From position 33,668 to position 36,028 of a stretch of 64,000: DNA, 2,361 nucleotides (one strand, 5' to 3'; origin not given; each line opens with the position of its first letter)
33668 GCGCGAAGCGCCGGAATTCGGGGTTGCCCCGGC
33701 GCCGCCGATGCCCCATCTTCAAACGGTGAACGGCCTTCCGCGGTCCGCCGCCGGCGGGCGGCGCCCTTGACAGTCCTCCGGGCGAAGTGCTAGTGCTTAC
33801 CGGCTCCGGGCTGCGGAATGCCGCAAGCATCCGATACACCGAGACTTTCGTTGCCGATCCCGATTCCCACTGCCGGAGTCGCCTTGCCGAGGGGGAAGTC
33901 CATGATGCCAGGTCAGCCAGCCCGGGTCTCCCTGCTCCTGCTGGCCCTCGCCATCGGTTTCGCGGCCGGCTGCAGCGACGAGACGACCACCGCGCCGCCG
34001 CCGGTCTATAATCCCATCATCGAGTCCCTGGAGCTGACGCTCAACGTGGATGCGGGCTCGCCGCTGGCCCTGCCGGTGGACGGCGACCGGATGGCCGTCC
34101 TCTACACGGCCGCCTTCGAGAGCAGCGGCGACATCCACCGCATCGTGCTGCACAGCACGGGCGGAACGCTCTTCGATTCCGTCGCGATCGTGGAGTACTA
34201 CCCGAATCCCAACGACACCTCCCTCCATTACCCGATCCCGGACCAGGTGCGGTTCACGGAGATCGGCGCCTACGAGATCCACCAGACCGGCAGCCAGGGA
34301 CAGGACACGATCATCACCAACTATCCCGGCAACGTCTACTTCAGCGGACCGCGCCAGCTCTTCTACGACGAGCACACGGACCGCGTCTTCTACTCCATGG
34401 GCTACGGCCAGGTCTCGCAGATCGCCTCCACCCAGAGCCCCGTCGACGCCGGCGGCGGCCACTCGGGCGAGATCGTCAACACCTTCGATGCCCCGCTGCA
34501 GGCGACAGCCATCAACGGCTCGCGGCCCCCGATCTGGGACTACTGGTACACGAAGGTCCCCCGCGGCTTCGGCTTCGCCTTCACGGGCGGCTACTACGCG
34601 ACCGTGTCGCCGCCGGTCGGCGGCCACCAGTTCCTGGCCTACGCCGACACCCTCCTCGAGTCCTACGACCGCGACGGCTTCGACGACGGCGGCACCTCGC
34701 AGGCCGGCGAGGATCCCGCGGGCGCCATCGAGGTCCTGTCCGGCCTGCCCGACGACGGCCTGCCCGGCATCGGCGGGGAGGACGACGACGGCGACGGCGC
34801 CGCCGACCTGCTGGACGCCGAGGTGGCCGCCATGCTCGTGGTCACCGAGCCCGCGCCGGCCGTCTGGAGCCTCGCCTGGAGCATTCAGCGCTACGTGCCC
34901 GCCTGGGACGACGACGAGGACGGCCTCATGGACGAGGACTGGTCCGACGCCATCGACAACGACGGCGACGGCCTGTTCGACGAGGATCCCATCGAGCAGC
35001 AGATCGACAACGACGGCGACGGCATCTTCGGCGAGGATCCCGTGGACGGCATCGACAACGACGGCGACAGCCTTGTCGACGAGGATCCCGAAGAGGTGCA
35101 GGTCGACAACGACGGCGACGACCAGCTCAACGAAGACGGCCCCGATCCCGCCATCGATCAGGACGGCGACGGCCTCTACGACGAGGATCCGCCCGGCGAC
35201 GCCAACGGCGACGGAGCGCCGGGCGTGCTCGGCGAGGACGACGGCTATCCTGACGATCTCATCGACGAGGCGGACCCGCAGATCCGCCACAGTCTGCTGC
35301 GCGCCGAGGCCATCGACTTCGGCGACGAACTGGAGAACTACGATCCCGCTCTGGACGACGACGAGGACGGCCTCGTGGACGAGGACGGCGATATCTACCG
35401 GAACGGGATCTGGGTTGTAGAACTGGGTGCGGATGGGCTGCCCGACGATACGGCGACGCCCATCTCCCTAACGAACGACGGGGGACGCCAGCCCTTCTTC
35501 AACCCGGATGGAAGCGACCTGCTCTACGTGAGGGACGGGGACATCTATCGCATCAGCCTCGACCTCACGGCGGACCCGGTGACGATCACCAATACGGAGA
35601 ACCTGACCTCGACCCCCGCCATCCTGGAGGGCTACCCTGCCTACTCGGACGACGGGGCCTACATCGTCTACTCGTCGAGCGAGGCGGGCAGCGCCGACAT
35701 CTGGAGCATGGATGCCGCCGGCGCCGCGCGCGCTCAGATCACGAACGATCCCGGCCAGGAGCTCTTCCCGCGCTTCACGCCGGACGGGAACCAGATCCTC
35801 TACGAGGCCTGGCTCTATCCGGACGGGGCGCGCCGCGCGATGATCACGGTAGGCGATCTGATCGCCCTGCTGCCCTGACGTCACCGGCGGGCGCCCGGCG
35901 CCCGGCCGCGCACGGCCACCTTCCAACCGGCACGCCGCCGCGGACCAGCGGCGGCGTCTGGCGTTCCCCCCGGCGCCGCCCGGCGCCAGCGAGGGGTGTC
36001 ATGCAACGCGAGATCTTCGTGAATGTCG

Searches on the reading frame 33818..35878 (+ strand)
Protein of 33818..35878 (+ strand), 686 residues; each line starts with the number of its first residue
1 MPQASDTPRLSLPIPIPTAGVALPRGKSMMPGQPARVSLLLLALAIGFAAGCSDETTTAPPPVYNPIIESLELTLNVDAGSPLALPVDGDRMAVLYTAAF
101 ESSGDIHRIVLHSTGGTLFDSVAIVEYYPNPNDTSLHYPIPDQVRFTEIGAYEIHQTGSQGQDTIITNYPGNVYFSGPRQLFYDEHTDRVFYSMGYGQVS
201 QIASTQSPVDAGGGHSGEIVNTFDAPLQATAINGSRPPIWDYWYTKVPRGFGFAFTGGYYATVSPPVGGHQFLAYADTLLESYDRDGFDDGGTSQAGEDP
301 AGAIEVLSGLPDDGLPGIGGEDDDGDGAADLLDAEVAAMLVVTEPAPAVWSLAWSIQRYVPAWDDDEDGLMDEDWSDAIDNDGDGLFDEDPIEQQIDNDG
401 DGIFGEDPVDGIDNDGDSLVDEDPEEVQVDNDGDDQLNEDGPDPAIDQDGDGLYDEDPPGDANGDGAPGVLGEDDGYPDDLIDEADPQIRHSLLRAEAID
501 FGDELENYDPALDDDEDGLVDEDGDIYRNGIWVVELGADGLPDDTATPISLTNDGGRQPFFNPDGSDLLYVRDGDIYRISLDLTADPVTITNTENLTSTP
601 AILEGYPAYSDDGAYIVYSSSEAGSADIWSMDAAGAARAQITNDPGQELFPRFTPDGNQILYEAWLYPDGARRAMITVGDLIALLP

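Call 16: search_protein_families(library=pfam, proteins=[window:33818-35878:+], max_evalue=0.001)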
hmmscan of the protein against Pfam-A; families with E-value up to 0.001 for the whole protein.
window:33818-35878:+ (686 aa): 1 family
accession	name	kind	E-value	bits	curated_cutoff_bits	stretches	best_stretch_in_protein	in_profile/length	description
PF07676.18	PD40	-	3.2e-13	49.7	20.9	1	596-630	4-38/38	WD40-like Beta Propeller Repeat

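Call 17: search_protein_families(library=ncbifam, proteins=[window:33818-35878:+], max_evalue=0.01)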
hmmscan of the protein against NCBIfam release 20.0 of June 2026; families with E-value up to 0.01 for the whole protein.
window:33818-35878:+ (686 aa): 4 families
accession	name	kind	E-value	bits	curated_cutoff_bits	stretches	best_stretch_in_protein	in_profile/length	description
TIGR02800.1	propeller_TolB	equivalog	2.8e-12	46.3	343.15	1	558-663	195-296/418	Tol-Pal system beta propeller repeat protein TolB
NF002183.0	PRK01029.1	equivalog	2.2e-06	27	405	1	558-664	285-389/429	Tol-Pal system protein TolB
NF033523.0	lasso_peptidase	equivalog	1.8e-05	23.7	400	1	604-664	90-150/638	Atxe2 family lasso peptide isopeptidase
NF053518.1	DipepPtdsDpp5Prph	equivalog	0.00018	20.2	900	1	591-662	52-122/655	dipeptidyl-peptidase Dpp5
